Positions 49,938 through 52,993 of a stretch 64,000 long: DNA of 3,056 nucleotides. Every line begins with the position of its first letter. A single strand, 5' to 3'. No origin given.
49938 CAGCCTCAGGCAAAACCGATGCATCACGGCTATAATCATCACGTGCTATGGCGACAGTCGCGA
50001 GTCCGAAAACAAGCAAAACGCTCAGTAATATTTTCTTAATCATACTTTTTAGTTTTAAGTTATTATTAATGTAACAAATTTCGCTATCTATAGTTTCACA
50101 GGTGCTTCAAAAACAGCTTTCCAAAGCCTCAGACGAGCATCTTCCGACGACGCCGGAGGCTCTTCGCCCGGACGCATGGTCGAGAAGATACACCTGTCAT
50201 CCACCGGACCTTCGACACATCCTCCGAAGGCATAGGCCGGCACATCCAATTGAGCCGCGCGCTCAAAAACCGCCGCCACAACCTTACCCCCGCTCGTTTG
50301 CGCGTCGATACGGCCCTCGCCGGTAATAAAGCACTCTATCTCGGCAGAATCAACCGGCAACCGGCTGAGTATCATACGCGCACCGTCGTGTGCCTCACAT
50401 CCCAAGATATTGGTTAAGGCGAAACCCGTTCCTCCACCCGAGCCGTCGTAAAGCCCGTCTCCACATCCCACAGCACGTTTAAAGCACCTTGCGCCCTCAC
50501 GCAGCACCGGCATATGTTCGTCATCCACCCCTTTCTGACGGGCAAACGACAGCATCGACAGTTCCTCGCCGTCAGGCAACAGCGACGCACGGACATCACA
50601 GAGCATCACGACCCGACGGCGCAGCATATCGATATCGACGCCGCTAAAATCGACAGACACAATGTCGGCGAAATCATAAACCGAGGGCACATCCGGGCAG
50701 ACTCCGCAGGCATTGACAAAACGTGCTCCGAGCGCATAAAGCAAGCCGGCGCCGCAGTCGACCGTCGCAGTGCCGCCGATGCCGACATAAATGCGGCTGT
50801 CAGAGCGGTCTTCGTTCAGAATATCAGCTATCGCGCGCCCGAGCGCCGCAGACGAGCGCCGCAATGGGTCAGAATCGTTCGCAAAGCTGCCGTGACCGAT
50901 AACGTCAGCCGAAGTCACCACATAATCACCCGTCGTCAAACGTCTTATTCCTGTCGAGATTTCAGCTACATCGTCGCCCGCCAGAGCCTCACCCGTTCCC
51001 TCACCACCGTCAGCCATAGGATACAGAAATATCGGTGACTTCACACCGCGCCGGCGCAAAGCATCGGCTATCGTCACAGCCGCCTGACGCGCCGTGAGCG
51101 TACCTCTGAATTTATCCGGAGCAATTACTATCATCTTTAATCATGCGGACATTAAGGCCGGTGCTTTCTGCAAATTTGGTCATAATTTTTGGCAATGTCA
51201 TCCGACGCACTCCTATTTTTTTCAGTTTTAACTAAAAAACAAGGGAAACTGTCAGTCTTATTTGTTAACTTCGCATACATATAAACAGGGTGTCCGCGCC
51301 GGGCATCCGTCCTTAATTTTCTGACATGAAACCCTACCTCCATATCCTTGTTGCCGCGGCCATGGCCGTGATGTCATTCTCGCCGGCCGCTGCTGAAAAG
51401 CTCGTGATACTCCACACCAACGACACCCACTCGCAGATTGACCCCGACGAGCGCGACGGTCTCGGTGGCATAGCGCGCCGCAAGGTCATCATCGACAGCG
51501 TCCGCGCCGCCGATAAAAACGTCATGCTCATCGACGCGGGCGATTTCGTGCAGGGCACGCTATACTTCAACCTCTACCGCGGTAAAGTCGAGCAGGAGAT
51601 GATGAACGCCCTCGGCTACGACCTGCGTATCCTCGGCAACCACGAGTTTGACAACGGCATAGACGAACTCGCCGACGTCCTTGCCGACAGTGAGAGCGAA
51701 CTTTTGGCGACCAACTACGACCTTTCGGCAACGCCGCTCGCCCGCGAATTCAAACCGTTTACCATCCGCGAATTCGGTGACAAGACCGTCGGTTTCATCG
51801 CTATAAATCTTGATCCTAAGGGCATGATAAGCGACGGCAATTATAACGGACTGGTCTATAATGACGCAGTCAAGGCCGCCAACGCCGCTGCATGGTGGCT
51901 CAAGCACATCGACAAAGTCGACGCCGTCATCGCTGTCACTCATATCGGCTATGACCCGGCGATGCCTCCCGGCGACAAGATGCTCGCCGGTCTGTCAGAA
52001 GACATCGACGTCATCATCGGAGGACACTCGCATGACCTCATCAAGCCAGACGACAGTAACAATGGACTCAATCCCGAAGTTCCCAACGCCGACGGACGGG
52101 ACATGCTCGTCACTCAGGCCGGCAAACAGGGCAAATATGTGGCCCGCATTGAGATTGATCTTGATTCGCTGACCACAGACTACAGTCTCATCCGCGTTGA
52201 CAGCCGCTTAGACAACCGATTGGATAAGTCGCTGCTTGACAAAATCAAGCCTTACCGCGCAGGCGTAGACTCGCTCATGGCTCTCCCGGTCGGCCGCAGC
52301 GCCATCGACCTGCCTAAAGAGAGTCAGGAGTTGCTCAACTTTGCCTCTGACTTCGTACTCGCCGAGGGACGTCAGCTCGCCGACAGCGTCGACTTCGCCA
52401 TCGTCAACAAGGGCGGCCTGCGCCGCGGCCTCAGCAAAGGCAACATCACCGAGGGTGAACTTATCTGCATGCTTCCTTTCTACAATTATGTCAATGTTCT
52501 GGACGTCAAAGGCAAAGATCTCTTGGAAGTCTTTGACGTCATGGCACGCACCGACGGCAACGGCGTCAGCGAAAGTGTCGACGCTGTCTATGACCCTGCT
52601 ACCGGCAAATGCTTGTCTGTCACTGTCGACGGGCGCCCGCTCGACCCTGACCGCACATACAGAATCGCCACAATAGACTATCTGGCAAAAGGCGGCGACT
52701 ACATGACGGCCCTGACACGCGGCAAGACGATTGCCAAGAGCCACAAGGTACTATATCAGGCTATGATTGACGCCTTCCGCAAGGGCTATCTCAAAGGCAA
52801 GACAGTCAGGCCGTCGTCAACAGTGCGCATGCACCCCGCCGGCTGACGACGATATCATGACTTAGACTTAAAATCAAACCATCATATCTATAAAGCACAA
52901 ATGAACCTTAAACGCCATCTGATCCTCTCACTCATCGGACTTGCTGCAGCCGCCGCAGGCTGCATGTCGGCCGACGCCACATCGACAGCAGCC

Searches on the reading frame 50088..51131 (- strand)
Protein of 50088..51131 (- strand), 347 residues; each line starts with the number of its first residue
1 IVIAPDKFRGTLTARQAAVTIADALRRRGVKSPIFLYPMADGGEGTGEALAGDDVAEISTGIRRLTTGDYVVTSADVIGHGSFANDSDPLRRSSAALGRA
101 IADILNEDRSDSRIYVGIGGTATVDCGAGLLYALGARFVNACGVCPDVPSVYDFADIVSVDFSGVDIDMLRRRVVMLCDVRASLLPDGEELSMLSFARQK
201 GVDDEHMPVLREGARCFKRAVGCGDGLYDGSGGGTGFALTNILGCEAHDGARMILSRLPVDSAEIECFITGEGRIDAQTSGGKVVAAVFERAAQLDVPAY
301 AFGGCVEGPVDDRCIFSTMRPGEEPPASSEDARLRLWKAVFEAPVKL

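Call 56: search_protein_families(library=pfam, proteins=[window:50088-51131:-], max_evalue=0.00001)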
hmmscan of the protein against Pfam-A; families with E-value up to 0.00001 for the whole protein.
window:50088-51131:- (347 aa): 1 family
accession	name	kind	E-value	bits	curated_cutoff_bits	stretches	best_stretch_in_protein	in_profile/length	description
PF02595.20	Gly_kinase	-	3.8e-56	191.1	23.3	1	1-308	1-326/372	Glycerate kinase family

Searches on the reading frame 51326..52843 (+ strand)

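Call 56: search_protein_families(library=pfam, proteins=[window:51326-52843:+], max_evalue=0.00001)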
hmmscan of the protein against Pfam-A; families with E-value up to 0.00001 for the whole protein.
window:51326-52843:+ (506 aa): 2 families
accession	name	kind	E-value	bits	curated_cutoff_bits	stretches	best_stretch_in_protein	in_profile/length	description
PF02872.23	5_nucleotid_C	-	1.4e-23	84.2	23.6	1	331-464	19-157/158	5'-nucleotidase, C-terminal domain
PF00149.33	Metallophos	-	4.5e-14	53.8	21.5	1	27-237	2-190/191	Calcineurin-like phosphoesterase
